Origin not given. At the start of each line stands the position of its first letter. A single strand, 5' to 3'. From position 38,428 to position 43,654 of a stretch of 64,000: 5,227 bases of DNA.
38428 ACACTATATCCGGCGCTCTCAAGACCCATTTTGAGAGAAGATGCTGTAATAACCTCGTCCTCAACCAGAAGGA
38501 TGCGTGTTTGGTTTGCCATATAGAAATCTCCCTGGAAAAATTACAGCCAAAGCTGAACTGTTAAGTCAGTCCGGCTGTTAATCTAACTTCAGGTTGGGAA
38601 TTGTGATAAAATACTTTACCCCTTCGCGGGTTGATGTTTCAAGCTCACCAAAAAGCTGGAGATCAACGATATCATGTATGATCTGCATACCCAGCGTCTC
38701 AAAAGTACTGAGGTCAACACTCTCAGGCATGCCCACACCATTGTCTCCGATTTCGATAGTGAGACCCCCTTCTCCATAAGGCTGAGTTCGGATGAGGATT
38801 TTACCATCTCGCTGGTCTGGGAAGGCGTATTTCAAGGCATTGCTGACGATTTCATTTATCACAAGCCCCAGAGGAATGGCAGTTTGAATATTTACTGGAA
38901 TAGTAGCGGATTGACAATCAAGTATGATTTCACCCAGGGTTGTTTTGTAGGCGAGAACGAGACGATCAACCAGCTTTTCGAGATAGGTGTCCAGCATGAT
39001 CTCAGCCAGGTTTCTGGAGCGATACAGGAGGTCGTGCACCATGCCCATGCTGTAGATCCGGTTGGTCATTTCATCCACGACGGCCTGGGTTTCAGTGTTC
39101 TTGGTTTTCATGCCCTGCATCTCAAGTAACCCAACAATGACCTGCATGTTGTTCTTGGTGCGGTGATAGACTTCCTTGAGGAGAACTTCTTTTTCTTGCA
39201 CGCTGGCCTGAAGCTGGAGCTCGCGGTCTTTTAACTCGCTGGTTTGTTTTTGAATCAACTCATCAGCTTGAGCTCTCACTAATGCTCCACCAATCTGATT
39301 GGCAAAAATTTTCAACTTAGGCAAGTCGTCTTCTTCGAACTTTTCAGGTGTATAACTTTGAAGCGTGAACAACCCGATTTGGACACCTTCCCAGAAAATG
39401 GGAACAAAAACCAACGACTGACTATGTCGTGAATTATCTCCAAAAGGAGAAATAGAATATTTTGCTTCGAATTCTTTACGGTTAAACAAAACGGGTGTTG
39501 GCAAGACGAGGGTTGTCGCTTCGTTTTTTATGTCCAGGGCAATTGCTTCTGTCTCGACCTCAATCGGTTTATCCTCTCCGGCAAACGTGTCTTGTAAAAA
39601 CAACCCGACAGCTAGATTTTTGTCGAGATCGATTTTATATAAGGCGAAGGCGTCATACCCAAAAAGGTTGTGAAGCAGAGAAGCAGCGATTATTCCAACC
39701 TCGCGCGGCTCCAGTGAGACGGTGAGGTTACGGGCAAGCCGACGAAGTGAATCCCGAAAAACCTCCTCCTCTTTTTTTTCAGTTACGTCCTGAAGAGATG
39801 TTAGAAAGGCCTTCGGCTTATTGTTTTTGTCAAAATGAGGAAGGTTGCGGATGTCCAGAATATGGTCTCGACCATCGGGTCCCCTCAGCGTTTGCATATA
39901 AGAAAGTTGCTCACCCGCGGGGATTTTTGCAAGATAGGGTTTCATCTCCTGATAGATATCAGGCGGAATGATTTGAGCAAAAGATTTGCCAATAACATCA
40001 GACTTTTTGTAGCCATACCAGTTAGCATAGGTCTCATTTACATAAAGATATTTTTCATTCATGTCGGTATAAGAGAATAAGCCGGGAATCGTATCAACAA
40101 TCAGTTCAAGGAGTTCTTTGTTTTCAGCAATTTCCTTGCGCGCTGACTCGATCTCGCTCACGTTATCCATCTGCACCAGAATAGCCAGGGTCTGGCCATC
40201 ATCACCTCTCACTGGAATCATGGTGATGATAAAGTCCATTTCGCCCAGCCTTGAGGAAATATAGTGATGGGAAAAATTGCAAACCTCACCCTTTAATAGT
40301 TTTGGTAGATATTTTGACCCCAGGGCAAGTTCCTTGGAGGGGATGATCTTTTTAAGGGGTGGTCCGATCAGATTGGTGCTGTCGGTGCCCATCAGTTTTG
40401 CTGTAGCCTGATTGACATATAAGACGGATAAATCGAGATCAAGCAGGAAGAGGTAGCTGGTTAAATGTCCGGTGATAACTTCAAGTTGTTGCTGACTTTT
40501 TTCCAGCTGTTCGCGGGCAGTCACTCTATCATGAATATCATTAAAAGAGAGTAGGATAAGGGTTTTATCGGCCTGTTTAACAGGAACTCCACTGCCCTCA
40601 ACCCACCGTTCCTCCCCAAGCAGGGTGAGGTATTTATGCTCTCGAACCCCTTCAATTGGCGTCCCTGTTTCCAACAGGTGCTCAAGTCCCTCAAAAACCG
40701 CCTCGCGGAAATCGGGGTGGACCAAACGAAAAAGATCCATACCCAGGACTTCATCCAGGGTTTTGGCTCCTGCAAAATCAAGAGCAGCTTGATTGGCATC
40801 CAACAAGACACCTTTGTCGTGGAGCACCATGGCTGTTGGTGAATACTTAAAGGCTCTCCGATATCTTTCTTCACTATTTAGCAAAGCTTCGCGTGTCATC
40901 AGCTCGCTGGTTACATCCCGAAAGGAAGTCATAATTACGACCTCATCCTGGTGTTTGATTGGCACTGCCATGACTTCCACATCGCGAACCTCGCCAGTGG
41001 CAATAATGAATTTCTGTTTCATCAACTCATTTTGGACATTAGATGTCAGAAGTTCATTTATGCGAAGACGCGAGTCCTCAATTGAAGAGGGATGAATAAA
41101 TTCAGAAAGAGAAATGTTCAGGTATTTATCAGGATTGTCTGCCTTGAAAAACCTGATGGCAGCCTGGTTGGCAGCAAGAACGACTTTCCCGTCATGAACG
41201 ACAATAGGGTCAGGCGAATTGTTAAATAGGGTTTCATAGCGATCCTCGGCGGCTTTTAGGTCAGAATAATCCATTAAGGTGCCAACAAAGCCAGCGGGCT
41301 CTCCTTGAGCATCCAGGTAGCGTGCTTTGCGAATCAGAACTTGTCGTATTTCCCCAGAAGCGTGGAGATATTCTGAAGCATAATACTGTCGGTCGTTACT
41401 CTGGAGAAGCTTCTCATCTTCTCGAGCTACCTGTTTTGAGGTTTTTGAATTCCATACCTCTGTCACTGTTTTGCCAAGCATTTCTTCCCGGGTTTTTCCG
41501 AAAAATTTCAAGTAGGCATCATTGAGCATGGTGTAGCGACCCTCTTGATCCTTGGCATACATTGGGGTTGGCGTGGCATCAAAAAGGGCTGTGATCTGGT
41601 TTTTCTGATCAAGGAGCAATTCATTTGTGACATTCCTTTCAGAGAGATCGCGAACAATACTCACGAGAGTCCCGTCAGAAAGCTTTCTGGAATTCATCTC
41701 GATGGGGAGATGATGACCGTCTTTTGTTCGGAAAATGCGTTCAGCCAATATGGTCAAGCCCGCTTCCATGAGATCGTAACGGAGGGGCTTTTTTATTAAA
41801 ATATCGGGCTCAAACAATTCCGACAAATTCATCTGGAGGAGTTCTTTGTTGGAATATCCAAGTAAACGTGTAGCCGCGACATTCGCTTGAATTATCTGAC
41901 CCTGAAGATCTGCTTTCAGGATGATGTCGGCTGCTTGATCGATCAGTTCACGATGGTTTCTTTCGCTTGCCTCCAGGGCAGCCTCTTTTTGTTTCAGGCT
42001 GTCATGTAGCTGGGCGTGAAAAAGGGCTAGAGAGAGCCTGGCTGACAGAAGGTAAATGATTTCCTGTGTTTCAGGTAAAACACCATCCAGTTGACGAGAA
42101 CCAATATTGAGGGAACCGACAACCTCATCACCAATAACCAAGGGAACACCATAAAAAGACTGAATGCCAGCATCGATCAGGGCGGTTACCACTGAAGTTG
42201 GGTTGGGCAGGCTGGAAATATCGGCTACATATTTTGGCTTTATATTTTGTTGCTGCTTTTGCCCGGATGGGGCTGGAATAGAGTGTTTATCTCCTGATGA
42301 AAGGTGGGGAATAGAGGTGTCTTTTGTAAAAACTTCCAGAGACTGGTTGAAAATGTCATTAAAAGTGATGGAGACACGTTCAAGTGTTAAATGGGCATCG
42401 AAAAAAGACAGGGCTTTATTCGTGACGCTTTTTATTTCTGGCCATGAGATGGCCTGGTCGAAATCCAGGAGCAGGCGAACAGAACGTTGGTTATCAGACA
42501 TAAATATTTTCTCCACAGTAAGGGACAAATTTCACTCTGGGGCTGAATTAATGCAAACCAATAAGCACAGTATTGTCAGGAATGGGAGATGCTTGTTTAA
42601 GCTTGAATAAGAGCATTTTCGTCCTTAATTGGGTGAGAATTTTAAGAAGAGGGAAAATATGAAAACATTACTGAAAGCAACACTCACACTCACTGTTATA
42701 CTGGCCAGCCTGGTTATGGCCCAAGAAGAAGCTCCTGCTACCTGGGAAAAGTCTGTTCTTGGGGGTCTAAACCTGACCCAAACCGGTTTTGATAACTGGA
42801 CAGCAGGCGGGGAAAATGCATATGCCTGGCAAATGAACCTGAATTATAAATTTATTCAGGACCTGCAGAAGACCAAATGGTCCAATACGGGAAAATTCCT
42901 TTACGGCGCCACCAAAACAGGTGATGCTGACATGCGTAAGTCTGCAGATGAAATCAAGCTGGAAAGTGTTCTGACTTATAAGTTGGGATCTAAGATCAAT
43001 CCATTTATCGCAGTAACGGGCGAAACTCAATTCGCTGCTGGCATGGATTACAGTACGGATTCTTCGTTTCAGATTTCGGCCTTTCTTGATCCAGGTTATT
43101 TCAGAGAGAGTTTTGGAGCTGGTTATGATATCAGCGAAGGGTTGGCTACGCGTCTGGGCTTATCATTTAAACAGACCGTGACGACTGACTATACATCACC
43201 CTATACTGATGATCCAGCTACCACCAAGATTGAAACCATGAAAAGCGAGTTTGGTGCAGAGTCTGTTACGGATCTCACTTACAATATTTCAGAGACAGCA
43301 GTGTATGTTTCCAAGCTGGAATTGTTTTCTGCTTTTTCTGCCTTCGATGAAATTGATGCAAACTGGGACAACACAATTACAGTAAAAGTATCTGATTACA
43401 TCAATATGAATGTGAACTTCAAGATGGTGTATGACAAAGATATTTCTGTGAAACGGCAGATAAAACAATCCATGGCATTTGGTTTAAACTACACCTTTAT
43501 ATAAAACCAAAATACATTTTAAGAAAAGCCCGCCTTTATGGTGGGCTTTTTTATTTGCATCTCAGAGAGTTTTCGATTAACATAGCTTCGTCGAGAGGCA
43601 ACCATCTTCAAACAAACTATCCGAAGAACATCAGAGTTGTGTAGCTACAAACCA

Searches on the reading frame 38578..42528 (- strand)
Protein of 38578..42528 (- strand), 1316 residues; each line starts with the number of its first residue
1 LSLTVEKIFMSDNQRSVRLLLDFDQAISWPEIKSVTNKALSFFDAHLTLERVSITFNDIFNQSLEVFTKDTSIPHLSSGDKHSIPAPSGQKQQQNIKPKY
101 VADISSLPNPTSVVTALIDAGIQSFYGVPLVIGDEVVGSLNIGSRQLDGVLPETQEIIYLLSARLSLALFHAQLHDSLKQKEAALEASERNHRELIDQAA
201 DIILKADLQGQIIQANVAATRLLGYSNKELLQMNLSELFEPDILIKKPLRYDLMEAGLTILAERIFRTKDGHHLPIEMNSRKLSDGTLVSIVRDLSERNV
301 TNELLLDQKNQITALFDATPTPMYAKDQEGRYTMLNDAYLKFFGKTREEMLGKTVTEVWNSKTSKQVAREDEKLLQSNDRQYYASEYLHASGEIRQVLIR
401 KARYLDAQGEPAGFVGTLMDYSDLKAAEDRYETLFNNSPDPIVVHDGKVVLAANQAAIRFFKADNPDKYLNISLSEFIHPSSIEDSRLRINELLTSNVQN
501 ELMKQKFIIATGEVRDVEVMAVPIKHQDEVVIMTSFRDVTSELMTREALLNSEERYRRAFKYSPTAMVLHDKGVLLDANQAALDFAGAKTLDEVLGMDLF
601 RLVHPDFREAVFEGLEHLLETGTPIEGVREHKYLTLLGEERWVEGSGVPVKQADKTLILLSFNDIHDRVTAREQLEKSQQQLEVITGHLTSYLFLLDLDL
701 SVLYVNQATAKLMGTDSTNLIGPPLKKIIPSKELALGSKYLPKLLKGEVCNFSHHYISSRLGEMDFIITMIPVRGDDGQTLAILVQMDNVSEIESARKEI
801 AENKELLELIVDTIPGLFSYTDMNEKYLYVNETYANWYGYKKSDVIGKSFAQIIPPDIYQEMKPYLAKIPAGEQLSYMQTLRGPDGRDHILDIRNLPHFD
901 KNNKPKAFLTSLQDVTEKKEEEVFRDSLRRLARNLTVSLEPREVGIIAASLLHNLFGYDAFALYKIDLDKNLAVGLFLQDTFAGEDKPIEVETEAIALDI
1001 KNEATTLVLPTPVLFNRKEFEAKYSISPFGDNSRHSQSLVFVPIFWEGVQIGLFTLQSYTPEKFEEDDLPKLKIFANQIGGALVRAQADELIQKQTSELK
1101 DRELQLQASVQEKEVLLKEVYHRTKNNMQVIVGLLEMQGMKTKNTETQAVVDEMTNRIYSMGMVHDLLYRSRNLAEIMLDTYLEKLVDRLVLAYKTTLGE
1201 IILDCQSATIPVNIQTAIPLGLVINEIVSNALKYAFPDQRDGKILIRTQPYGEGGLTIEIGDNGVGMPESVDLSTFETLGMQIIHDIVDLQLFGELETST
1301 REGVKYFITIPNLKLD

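Call 10: search_protein_families(library=pfam, proteins=[window:38578-42528:-], max_evalue=0.001)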
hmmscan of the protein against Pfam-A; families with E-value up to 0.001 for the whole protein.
window:38578-42528:- (1316 aa): 13 families
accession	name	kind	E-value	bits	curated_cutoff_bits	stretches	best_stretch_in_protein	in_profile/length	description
PF08448.16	PAS_4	-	1.1e-64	216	23.1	4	316-424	1-108/110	PAS fold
PF13426.13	PAS_9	-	2e-57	192.2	27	6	202-297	3-103/103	PAS domain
PF00989.32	PAS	-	4.8e-55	184.9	22.6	5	313-420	4-112/113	PAS fold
PF13188.13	PAS_8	-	5.1e-37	125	21.8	3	554-610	1-56/65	PAS domain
PF08447.18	PAS_3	-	5.9e-25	87.8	25.6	2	590-655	15-80/89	PAS fold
PF07568.18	HisKA_2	-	1e-21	77.2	22.3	1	1119-1193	1-75/76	Histidine kinase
PF01590.32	GAF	-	2.2e-11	44.8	22.4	1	948-1083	9-133/133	GAF domain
PF13185.12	GAF_2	-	1.4e-10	41.9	28.6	1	1012-1083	66-135/136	GAF domain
PF02518.31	HATPase_c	-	8.6e-09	36.3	26.4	1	1218-1311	4-108/111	Histidine kinase-, DNA gyrase B-, and HSP90-like ATPase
PF13492.12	GAF_3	-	1.3e-08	35.8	27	0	1030-1083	74-127/129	GAF domain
PF08670.17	MEKHLA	-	3.4e-06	27.5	23.7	0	531-629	6-106/143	MEKHLA domain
PF07536.20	HWE_HK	-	3.5e-05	24.9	22.8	1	1119-1173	1-53/83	HWE histidine kinase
PF13581.12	HATPase_c_2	-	0.00031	21.2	27.4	1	1216-1269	28-80/127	Histidine kinase-like ATPase domain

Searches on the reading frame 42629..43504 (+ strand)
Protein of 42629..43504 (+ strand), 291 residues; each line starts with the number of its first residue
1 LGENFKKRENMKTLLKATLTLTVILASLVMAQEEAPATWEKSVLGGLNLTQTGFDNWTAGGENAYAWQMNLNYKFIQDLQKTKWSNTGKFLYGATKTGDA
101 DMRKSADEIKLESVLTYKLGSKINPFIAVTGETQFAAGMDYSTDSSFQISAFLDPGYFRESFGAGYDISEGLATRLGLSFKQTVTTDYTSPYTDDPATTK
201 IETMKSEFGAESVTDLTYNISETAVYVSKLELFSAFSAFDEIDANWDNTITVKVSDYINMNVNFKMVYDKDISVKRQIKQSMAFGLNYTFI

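Call 10: search_protein_families(library=pfam, proteins=[window:42629-43504:+], max_evalue=0.001)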
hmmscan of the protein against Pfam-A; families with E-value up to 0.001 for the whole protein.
window:42629-43504:+ (291 aa): 3 families
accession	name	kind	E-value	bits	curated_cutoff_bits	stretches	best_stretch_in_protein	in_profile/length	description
PF11276.14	DUF3078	-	1.2e-20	74.1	25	1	49-138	1-91/92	Protein of unknown function (DUF3078)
PF04338.18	DUF481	-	1.7e-06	28.7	21.1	1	69-290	17-210/210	Protein of unknown function, DUF481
PF13505.12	OMP_b-brl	-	0.00033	21.3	28.7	1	23-187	3-157/175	Outer membrane protein beta-barrel domain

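Call 78: search_protein_families(library=ncbifam, proteins=[window:42629-43504:+], max_evalue=0.1)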
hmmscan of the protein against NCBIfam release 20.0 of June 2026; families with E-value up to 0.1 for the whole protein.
window:42629-43504:+ (291 aa): 1 family
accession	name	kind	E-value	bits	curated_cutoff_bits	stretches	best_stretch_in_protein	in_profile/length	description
NF008392.0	PRK11190.1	equivalog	0.059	13.3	268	0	96-132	92-128/192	Fe-S biogenesis protein NfuA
